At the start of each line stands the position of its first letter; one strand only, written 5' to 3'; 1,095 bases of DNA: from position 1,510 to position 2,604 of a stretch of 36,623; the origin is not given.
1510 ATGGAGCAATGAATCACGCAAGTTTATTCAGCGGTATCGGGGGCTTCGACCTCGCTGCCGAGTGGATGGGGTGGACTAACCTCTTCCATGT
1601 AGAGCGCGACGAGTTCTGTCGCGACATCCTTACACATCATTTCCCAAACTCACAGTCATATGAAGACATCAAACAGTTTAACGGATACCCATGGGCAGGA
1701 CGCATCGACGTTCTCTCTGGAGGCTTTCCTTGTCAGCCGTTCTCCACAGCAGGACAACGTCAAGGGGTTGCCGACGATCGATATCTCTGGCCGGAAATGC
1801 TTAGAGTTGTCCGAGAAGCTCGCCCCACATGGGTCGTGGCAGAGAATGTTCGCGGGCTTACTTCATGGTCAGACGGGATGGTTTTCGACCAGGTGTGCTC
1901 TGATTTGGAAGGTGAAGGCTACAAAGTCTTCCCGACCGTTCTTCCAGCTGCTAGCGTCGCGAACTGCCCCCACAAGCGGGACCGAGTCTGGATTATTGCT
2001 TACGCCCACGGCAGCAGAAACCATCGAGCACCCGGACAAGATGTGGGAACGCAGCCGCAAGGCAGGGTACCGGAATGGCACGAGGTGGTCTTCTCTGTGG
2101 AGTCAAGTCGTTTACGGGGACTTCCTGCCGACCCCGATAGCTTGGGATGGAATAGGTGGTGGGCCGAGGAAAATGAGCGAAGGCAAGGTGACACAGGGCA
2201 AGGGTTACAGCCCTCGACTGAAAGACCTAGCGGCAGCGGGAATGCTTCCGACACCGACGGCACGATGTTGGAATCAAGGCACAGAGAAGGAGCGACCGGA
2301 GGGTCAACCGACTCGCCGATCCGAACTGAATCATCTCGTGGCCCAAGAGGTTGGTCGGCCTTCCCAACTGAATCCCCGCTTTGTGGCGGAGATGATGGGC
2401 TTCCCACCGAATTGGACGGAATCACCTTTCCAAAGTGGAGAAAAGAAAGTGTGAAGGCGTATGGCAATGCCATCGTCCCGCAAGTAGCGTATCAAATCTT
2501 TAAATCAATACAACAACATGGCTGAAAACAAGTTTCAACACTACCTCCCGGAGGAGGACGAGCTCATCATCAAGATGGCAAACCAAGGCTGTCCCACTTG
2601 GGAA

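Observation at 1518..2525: Methyltransferase locus with two long overlapping stop-free frames, each carrying different C5-MTase-type motifs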

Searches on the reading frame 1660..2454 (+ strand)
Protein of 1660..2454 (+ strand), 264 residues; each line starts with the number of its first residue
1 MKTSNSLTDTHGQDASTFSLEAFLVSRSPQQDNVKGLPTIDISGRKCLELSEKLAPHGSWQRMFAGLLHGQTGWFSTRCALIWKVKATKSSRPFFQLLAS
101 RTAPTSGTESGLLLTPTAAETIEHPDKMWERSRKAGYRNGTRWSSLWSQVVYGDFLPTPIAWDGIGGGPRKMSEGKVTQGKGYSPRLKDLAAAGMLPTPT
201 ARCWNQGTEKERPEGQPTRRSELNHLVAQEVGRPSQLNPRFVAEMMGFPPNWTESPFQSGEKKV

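Call 3: search_protein_families(library=pfam, proteins=[window:1660-2454:+], max_evalue=1)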
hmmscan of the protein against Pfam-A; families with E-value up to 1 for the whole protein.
window:1660-2454:+ (264 aa): 0 families

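Call 29: search_protein_families(library=phrogs, proteins=[window:1660-2454:+], max_evalue=0.01)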
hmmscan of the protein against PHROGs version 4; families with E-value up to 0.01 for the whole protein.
window:1660-2454:+ (264 aa): 1 family
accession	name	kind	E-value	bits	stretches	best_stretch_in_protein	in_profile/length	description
phrog_1008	-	other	1e-20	75.4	1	14-258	36-284/329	DNA methyltransferase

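Call 30: find_homologous_proteins(query=window:1660-2454:+)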
Query window:1660-2454:+ (264 aa): 2168 proteins with E <= 0.001 among 2706 candidates; the best 120 are listed.
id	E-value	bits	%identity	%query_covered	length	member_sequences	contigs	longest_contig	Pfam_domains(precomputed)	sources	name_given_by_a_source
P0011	3.3e-162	556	92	100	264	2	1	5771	-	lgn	-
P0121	3.7e-96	340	62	99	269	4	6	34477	-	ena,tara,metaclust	tara:strand:- start:291 stop:1100 length:810 start_codon:yes stop_codon:yes gene_type:complete|metac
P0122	2.3e-79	285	54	100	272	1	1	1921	-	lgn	-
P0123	2.1e-76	275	60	88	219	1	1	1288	-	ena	-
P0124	2.8e-70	255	53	100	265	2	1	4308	-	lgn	-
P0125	7.2e-68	247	50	98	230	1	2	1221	-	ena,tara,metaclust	tara:strand:+ start:318 stop:1010 length:693 start_codon:yes stop_codon:yes gene_type:complete|metac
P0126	2.7e-66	242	46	97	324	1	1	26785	-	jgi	jgi:hypothetical protein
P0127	4.2e-64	235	55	88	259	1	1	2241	-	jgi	-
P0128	2.2e-63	232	47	99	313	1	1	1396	-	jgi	-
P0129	3.2e-63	232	42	99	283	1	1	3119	-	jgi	-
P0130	9.8e-63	230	53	91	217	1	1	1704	-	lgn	-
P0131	1.8e-61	226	55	90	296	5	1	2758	-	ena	-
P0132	3.1e-61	225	47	99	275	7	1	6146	-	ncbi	-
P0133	1.5e-60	223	54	89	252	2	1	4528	-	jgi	jgi:hypothetical protein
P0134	1.6e-60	223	52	90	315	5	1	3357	-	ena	-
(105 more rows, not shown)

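Call 35: search_dna_similar(query=window:1660-2454:+, collection=phages, mode=protein, max_rows=40, rows=spread)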
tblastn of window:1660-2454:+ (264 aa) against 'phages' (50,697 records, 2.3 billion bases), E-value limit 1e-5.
Records with a match: 58; places in all: 58; records where one place covers at least 80% of the query: 54.
Best place of each record, by identity: <60% 58.
By first word of the organism name: Paenibacillus 48; Lacticaseibacillus 3; Bacteriophage 3; Bacteroides 2; Caudoviricetes 1; Porphyromonas 1.
By host as written in the record: Paenibacillus larvae 26; Paenibacillus larvae ATCC 9545 15; Paenibacillus larvae NW6 4; - 3; Paenibacillus larvae NRRL 2605 2; Lacticaseibacillus casei LMG 23550 2; Paenibacillus larvae ATCC 25747 2; Bacteroides koreensis HM3 1; and 3 more.
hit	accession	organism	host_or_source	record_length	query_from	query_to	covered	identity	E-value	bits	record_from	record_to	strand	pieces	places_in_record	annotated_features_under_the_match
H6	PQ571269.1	Bacteroides phage BKO1-TP3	Bacteroides koreensis HM3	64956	1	262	99%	32.1%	2e-25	110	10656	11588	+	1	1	DNA methyltransferase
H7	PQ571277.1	Bacteroides phage BS-TP4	Bacteroides salyersiae BG8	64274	1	260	98%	28.4%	4e-18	89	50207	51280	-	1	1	DNA methyltransferase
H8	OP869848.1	Lacticaseibacillus phage R23.9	Lacticaseibacillus rhamnosus LMG 23277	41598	21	254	89%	30.1%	4e-7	57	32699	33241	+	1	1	hypothetical protein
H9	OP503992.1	Paenibacillus phage vB_PlaS-1/A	Paenibacillus larvae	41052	5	254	95%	27.5%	3e-7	57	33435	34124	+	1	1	DNA cytosine methyltransferase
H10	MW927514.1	Paenibacillus phage Fitz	Paenibacillus larvae ATCC 9545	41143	5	254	95%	27.5%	3e-7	57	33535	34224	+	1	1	deoxycytosine methyltransferase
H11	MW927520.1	Paenibacillus phage Newport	Paenibacillus larvae ATCC 9545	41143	5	254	95%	27.5%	3e-7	57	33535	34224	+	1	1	deoxycytosine methyltransferase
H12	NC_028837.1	Paenibacillus phage Xenia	Paenibacillus larvae NRRL 2605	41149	5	254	95%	27.5%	3e-7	57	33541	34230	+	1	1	DNA methyltransferase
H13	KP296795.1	Paenibacillus phage Shelly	Paenibacillus larvae ATCC 9545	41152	5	254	95%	27.5%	3e-7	57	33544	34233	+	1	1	DNA-cytosine methyltransferase | hypothetical protein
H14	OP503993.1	Paenibacillus phage vB_PlaS-2/A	Paenibacillus larvae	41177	5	254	95%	27.5%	3e-7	57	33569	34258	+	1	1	DNA cytosine methyltransferase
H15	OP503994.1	Paenibacillus phage vB_PlaS-3/A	Paenibacillus larvae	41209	5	254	95%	27.5%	3e-7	57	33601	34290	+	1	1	DNA cytosine methyltransferase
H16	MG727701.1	Paenibacillus phage Leyra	Paenibacillus larvae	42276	5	254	95%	27.5%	3e-7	57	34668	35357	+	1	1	DNA-cytosine methyltransferase (x2)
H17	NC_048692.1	Paenibacillus phage Leyra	Paenibacillus larvae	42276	5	254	95%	27.5%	3e-7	57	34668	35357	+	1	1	DNA methyltransferase (x2)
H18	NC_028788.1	Paenibacillus phage Diva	Paenibacillus larvae ATCC 9545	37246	5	254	95%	27.3%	4e-7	56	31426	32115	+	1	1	DNA methyltransferase (x2)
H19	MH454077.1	Paenibacillus phage Bloom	Paenibacillus larvae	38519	5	254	95%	27.3%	1e-6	55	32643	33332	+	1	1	DNA cytosine methyltransferase (x2)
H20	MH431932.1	Paenibacillus phage Arcticfreeze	Paenibacillus larvae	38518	5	254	95%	27.3%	1e-6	55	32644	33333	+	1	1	DNA cytosine methyltransferase (x2)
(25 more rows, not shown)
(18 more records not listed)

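Call 36: get_annotated_region(hit=H18, flank=1200)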
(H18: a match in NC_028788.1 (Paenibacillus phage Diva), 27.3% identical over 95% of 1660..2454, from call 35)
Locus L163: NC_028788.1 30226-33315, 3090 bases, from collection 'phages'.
description: Bacteriophage Diva, complete genome.
organism: Paenibacillus phage Diva (NCBI taxid 1589750)
taxonomy: Viruses; Duplodnaviria; Heunggongvirae; Uroviricota; Caudoviricetes; Fernvirus; Fernvirus diva
host: Paenibacillus larvae ATCC 9545; source: AFB diseased bee hive; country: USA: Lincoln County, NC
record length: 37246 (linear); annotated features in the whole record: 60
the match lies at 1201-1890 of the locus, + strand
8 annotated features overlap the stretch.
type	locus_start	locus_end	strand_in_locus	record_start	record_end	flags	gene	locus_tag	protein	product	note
CDS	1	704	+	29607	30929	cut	-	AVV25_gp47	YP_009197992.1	DnaB-like replicative helicase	DNA helicase, replicative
CDS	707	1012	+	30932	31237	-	-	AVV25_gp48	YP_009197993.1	hypothetical protein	Hypothetical Protein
CDS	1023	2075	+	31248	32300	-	-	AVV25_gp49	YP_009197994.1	DNA methyltransferase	DNA-cytosine methyltransferase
CDS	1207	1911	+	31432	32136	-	-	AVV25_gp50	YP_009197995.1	DNA methyltransferase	g49 internal gene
CDS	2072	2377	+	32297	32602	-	-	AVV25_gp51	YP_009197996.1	MazG-like pyrophosphatase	MazG-like nucleotide pyrophosphohydrolase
CDS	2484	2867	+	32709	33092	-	-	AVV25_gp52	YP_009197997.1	YopX family protein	Hypothetical Protein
CDS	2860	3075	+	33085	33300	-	-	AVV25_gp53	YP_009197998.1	hypothetical protein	Hypothetical Protein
CDS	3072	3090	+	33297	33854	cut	-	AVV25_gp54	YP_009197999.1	RuvC-like Holliday junction resolvase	RuvC-like resolvase, endonuclease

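Call 37: get_annotated_region(hit=H13, flank=1200)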
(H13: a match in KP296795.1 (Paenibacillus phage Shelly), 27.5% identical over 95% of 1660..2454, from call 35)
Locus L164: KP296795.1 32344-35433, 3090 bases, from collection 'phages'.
description: Bacteriophage Shelly, complete genome.
organism: Paenibacillus phage Shelly (NCBI taxid 1589754)
taxonomy: Viruses; Duplodnaviria; Heunggongvirae; Uroviricota; Caudoviricetes; Fernvirus; Fernvirus shelly
host: Paenibacillus larvae ATCC 9545; source: AFB diseased bee hive; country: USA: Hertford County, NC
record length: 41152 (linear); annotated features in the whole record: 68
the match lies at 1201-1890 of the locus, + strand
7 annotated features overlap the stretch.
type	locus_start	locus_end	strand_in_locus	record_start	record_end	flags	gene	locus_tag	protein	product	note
CDS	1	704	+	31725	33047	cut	-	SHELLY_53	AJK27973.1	DNA helicase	DNA helicase, replicative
CDS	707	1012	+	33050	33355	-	-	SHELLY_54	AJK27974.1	hypothetical protein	Hypothetical Protein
CDS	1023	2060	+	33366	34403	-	-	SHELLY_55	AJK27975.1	DNA-cytosine methyltransferase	-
CDS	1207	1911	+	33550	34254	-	-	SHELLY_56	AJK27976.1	hypothetical protein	g55 internal gene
CDS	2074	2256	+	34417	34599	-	-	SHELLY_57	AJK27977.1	hypothetical protein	Hypothetical Protein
CDS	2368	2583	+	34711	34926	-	-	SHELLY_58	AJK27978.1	hypothetical protein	Hypothetical Protein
CDS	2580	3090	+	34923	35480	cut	-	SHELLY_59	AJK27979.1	RuvC-like resolvase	RuvC-like resolvase, endonuclease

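Call 38: get_annotated_region(hit=H8, flank=1200)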
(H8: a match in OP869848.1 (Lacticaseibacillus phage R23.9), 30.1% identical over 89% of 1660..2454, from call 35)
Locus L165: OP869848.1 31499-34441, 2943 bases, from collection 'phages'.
description: Lacticaseibacillus phage R23.9, complete genome.
organism: Lacticaseibacillus phage R23.9 (NCBI taxid 3017303)
taxonomy: Viruses; Duplodnaviria; Heunggongvirae; Uroviricota; Caudoviricetes; Junavirus
host: Lacticaseibacillus rhamnosus LMG 23277; source: -; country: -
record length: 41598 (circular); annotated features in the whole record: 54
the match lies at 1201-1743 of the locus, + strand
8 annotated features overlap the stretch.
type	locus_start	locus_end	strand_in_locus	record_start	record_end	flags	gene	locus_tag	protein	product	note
CDS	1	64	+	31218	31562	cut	-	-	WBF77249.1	hypothetical protein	-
CDS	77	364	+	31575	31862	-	-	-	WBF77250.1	hypothetical protein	-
CDS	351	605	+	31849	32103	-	-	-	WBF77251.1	hypothetical protein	-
CDS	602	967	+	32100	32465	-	-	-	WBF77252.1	hypothetical protein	-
CDS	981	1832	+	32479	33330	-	-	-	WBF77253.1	hypothetical protein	-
CDS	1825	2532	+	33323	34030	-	-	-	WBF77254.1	hypothetical protein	-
CDS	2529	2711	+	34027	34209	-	-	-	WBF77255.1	hypothetical protein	-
CDS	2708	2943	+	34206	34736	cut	-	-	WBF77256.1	hypothetical protein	-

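Call 43: search_dna_similar(query=window:1660-2454:+, collection=plasmids, mode=protein, max_rows=25, max_evalue=0.001)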
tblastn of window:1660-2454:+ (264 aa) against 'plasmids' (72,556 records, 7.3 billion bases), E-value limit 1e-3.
Records with a match: 3; places in all: 3; records where one place covers at least 80% of the query: 1.
Best place of each record, by identity: <60% 3.
By first word of the organism name: Bacteroides 2; Paenibacillus 1.
By predicted mobility (MOB-suite, as given by PLSDB): non-mobilizable 3.
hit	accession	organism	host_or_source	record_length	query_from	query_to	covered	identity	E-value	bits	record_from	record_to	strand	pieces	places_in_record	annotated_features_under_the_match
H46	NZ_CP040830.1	Paenibacillus polymyxa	Potato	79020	42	253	80%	30.1%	7e-6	54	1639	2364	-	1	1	DNA cytosine methyltransferase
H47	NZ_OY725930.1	Bacteroides finegoldii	-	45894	80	260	69%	35.1%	2e-10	68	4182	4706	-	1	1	hypothetical protein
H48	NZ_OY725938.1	Bacteroides finegoldii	-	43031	80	257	67%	31.7%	1e-13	77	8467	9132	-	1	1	hypothetical protein | DNA cytosine methyltransferase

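Call 48: search_solved_structures(query=A1, max_evalue=1, show_alignments=2)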
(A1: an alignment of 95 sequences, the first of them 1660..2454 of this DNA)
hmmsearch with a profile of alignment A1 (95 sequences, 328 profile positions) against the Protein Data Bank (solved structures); distinct sequences matched with E-value up to 1: 1.
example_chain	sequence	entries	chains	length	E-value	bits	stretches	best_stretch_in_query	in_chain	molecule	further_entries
9eho_Z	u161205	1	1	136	0.22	13.9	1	166-231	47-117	Large ribosomal subunit protein eL27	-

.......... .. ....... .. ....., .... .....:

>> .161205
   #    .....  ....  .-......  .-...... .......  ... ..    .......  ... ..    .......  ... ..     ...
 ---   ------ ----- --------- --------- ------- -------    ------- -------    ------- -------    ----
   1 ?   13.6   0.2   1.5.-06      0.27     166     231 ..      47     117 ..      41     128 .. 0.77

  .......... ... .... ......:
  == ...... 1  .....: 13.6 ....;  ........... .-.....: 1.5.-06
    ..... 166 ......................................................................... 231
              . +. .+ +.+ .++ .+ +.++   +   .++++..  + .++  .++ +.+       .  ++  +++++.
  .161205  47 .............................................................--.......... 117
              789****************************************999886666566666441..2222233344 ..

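Call 55: search_protein_families(library=ncbifam, proteins=[window:1660-2454:+, L163:1207-1911:+], max_evalue=0.1)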
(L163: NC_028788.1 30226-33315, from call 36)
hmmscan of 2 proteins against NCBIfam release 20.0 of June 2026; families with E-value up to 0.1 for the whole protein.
window:1660-2454:+ (264 aa): 0 families

L163:1207-1911:+ (234 aa): 0 families

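Call 56: predict_structure(alignment_id=A1)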
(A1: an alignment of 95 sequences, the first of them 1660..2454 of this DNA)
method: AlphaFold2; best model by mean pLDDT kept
length: 264 residues; sequences in the alignment: 95
mean_pLDDT: 58.0   pTM: 0.30
mean pLDDT of the five models: 58.0, 55.7, 53.9, 52.5, 52.1
residues with pLDDT >= 90: 2; 70-90: 73; 50-70: 90; < 50: 99
segments of 3 or more residues with pLDDT < 50: 1-39, 103-111, 157-159, 161-166, 198-211, 220-237, 258-264
pLDDT, mean of each block of 10 residues (from residue 1): 35 32 30 41 61 70 70 57 75 74 45 63 88 82 81 62 54 68 65 60 40 56 47 47 62 55 33
secondary structure, 60 per line:
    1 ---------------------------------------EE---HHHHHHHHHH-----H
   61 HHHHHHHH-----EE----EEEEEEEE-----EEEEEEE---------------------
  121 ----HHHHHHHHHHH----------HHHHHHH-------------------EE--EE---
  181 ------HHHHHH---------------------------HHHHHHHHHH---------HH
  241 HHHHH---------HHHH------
elements in order: H45-54 H60-68 E80-87 E93-99 H125-135 H146-152 H187-192 H220-229 H239-245 H255-258

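Call 62: fold_search(model_id=the predicted structure, library=pdb)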
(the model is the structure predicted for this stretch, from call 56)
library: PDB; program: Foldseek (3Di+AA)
matches with E <= 10: 162; with E <= 0.001: 0
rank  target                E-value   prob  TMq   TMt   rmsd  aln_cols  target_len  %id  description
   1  8fmw_AK               4.2e-01  0.14  0.15  0.24  13.5       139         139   14  The structure of a hibernating ribosome in the Lyme disease pathogen (released 2023-11-08)
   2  4uxg_C                4.8e-01  0.06  0.10  0.07  19.8       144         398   13  Crystal structure of the carboxy-terminal region of the bacteriophage T4 proximal long tail fibre protein gp34, R32 na (released 2015-09-30)
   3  6yxy_AK               6.4e-01  0.20  0.16  0.14  12.5       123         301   13  State B of the Trypanosoma brucei mitoribosomal large subunit assembly intermediate (released 2020-10-14)
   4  6hix_AK               7.3e-01  0.16  0.15  0.13  10.2        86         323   16  Cryo-EM structure of the Trypanosoma brucei mitochondrial ribosome - This entry contains the large mitoribosomal subu (released 2018-09-26)
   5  6yxx_AK               1.4e+00  0.09  0.12  0.13  10.5        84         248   13  State A of the Trypanosoma brucei mitoribosomal large subunit assembly intermediate (released 2020-10-14)
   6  8b6h_DT               1.4e+00  0.03  0.13  0.12  26.9       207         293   12  Cryo-EM structure of cytochrome c oxidase dimer (complex IV) from respiratory supercomplex of Tetrahymena thermophila (released 2023-03-29)
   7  7am2_E                1.5e+00  0.06  0.13  0.15  14.1       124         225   15  Intermediate assembly of the Large subunit from Leishmania major mitochondrial ribosome (released 2021-04-28)
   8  7aoi_AK               1.6e+00  0.16  0.16  0.16   5.8        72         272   17  Trypanosoma brucei mitochondrial ribosome large subunit assembly intermediate (released 2020-12-02)
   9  2baf_MODEL_1_A        1.7e+00  0.01  0.09  0.13  57.3       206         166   14  Bovine Fibrinogen alpha-C Domain (released 2006-02-28)
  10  6ywe_g                1.8e+00  0.05  0.12  0.18  14.6       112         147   12  The structure of the mitoribosome from Neurospora crassa in the P/E tRNA bound state (released 2020-11-11)
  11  9i05_Af               1.8e+00  0.04  0.13  0.17  16.2       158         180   13  Cryo-EM structure of the large subunit of the mitochondrial ribosome from Toxoplasma gondii (released 2025-06-11)
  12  9evs_1J               2.0e+00  0.05  0.14  0.21  14.8       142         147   13  Structure of the flowering plant mitoribosome with P-site tRNA (released 2025-09-03)
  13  7ath                  2.0e+00  0.02  0.08  0.10  17.2        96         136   12  Crystal structure of UipA (released 2021-10-06)
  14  3cjt_F                2.2e+00  0.06  0.15  0.25  13.7       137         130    9  Ribosomal protein L11 methyltransferase (PrmA) in complex with dimethylated ribosomal protein L11 (released 2008-05-20)
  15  7aih_E                2.3e+00  0.08  0.15  0.13  12.0       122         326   16  The Large subunit of the Kinetoplastid mitochondrial ribosome (released 2021-04-28)
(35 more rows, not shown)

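Call 65: find_related_loci(query=A1, collection=genome_contigs, flank=2500)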
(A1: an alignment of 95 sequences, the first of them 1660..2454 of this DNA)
Query A1 (264 aa) in genome_contigs; peptide patterns used: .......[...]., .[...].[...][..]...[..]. (x = any residue, [..] = any of these).
289 stretches matched a pattern; 233 encode a relative of the query (tblastn E <= 1e-3); the best 80 are kept; 80 distinct loci.
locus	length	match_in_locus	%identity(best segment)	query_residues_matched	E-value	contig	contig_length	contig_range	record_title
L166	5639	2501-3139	47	43-261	3e-53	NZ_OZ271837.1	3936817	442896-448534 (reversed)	MAG: Flagellimonas sp. isolate 737d8c1a-49f4-449c-8954-2982d8afa2f5 chromosome 1, complete sequence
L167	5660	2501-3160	43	1-261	1e-51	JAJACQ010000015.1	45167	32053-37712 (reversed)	MAG: Chlamydiia bacterium isolate O_S4.2_20 S4CHLAM20_15, whole genome shotgun sequence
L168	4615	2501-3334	40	21-263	2e-45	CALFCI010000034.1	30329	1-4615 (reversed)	MAG: uncultured Aquimarina sp. isolate R3_Bin_Bin_100_sub_1 genome assembly, contig: c_000003578727, whole genome shotgu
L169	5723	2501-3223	42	43-264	2e-43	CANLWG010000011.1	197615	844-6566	uncultured Flavobacteriaceae bacterium isolate 2-963.fasta genome assembly, contig: NODE_11, whole genome shotgun sequen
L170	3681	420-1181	39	1-260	9e-42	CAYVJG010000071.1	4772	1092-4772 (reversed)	MAG TPA_asm: uncultured Flavobacteriaceae bacterium isolate SRP187154_co1_375 genome assembly, contig: NODE_27526_length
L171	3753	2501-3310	38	3-261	5e-42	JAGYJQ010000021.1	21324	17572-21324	MAG: Balneolaceae bacterium isolate M30B45 21, whole genome shotgun sequence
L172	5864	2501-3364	36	1-254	3e-41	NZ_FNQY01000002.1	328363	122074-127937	Arachidicoccus rhizosphaerae strain Vu-144, whole genome shotgun sequence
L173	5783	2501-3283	39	8-264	1e-40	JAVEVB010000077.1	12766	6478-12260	MAG: Lentimicrobium sp. isolate BF4_106 NODE_15665_length_12766_cov_7.704565_Biofilm4, whole genome shotgun sequence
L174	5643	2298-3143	36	1-261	7e-41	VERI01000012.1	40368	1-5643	MAG: Burkholderiaceae bacterium isolate ZLKRG36 NODE_680_length_40368_cov_9.285306, whole genome shotgun sequence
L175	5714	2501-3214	39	1-260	2e-40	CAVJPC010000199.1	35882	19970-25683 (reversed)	Bacteroidaceae bacterium isolate SID5460-1_cleanbin_000062 genome assembly, contig: Spades_SID5460-1_contig_1495, whole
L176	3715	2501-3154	43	32-262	1e-40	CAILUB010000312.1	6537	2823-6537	MAG: uncultured Cytophagaceae bacterium isolate Loclat_bin-09794 genome assembly, contig: bin-09794:312/369, whole genom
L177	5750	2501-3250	37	1-264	4e-40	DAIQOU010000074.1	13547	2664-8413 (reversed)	MAG TPA_asm: Bacteroidales bacterium isolate CTOTU14825 NODE_846_length_13547_cov_9.745405, whole genome shotgun sequenc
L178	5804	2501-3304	38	3-260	3e-39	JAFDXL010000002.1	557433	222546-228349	MAG: Bacteroidetes bacterium isolate SZAS-24 BACT-AMP-6__2__length-557433, whole genome shotgun sequence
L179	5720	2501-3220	39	18-264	3e-39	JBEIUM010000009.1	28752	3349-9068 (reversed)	MAG: Sediminibacterium sp. isolate Sample-111-S82-bin-100 Sample_111_S82-bin_100-k141_1967687, whole genome shotgun sequ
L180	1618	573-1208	43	43-264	8e-40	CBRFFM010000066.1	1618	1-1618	MAG TPA_asm: uncultured bacterium isolate SRR11839389_maxbin2_10 genome assembly, contig: ERZ27397411.142035, whole geno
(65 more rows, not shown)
